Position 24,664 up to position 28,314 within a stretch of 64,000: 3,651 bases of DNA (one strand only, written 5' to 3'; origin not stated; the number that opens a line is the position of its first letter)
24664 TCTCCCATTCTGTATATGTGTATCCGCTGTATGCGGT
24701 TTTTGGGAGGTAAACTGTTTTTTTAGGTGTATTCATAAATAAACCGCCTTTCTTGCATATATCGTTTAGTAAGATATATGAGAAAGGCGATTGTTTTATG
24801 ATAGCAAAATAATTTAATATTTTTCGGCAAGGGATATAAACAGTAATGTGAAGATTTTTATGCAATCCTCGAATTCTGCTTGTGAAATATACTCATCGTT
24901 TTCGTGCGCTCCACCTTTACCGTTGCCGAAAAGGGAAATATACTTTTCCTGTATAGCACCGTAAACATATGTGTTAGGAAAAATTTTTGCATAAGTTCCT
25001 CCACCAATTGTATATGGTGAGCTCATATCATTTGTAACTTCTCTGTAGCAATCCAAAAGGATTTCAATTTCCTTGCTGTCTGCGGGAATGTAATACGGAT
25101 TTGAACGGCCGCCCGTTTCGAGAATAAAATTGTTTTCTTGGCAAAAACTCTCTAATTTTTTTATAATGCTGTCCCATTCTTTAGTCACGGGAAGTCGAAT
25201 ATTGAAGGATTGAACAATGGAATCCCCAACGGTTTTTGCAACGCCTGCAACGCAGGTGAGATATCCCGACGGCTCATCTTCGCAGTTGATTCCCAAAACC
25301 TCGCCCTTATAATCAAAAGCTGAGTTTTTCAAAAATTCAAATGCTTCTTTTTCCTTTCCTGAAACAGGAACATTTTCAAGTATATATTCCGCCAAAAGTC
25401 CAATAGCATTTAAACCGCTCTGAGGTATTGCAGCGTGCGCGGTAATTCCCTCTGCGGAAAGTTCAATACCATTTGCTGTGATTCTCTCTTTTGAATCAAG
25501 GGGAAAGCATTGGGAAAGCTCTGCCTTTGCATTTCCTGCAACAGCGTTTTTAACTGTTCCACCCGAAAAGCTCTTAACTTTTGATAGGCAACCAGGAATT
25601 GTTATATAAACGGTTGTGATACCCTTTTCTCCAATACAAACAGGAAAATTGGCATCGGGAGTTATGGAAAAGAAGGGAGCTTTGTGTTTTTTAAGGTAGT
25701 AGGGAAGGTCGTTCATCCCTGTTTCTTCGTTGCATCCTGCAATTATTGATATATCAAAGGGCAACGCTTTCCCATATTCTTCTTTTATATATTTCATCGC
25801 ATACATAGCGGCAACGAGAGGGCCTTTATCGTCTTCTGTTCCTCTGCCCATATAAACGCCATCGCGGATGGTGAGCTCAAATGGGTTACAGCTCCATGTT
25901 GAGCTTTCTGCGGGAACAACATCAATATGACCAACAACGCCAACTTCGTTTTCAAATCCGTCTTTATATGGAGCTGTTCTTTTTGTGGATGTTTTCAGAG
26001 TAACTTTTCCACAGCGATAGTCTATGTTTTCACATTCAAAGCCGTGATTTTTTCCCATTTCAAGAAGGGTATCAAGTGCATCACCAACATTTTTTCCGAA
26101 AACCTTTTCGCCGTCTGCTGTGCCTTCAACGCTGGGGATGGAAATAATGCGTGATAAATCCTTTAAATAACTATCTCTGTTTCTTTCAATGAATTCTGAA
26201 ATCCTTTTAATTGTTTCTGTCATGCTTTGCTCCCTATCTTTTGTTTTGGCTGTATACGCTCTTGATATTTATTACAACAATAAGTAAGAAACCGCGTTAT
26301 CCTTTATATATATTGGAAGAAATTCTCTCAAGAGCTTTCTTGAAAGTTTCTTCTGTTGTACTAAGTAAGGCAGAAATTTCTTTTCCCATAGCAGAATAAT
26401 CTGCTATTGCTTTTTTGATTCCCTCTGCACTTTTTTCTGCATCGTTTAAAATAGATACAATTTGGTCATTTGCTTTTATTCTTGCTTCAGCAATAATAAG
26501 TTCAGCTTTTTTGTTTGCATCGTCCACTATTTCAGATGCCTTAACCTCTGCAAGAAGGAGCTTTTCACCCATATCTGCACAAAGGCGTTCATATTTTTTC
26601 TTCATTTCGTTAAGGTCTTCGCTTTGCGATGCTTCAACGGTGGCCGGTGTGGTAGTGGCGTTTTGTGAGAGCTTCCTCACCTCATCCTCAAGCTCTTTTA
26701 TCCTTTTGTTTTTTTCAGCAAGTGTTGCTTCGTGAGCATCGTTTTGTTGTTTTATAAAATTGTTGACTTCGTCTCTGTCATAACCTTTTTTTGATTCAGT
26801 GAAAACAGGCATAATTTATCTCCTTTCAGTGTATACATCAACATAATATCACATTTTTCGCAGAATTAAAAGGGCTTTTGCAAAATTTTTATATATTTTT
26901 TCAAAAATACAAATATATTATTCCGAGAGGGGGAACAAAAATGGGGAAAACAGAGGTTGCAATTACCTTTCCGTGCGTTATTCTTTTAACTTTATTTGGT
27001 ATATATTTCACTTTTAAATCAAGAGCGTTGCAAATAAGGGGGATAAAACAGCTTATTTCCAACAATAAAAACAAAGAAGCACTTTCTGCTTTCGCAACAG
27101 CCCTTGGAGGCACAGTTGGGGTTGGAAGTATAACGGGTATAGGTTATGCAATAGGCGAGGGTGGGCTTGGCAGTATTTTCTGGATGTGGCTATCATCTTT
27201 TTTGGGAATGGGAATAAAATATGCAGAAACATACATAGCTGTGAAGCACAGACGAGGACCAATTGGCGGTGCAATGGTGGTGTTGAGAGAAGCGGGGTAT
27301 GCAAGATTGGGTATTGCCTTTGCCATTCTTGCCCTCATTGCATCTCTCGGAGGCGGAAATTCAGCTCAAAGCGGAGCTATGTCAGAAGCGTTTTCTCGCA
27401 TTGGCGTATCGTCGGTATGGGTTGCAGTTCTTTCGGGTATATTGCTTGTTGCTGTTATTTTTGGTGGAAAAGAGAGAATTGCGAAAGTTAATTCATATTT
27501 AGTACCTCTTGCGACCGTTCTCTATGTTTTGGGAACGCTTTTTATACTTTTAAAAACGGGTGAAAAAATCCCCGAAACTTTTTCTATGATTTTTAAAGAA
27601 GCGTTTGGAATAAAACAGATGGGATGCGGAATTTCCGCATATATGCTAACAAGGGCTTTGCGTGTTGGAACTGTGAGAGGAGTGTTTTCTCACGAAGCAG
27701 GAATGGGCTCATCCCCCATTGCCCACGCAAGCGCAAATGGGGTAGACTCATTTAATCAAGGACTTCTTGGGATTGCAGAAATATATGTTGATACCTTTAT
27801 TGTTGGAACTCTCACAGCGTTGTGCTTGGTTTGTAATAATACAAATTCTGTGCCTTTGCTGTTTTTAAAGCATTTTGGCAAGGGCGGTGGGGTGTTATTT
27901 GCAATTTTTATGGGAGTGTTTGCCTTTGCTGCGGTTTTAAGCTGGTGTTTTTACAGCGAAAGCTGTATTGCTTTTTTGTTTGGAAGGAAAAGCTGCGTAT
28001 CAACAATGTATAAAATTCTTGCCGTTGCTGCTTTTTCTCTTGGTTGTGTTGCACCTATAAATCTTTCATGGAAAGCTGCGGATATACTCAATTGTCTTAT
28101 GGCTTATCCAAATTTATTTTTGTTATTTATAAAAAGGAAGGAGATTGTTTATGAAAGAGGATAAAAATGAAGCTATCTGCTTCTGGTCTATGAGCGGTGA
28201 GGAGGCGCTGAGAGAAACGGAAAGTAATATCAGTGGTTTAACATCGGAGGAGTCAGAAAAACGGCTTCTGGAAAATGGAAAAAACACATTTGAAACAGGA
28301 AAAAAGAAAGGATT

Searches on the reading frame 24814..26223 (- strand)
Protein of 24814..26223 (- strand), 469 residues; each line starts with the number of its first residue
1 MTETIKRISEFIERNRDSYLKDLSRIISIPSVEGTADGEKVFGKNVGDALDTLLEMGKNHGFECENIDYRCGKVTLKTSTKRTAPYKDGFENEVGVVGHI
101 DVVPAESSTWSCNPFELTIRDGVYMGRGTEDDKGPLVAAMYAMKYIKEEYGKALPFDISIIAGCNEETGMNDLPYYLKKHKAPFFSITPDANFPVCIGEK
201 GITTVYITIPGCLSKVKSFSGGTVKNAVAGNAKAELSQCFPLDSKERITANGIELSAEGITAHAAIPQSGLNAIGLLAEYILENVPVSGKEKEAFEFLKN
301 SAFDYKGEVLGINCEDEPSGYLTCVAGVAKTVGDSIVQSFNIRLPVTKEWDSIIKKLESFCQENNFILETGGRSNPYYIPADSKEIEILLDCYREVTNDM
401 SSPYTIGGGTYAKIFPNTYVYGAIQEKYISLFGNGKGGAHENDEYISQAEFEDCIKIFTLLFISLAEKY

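Call 44: search_protein_families(library=pfam, max_evalue=0.00001, proteins=[window:24814-26223:-])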
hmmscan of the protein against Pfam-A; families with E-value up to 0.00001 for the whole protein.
window:24814-26223:- (469 aa): 1 family
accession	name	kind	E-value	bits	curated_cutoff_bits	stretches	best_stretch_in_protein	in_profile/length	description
PF01546.33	Peptidase_M20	-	7.3e-27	95.1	24.6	1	97-461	3-203/206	Peptidase family M20/M25/M40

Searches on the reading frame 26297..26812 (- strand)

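Call 44: search_protein_families(library=pfam, max_evalue=0.00001, proteins=[window:26297-26812:-])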
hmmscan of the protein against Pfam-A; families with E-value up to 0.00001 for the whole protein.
window:26297-26812:- (171 aa): 1 family
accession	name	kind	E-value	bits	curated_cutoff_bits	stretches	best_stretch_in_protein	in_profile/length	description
PF05103.18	DivIVA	-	2.3e-10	41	28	1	63-139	47-119/131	DivIVA protein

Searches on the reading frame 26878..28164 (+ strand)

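Call 44: search_protein_families(library=pfam, max_evalue=0.00001, proteins=[window:26878-28164:+])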
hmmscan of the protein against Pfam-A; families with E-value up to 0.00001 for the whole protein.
window:26878-28164:+ (428 aa): 1 family
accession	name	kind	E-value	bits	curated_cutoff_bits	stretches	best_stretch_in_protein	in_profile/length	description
PF01235.23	Na_Ala_symp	-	1.6e-82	278.4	24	1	67-422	14-371/392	Sodium:alanine symporter family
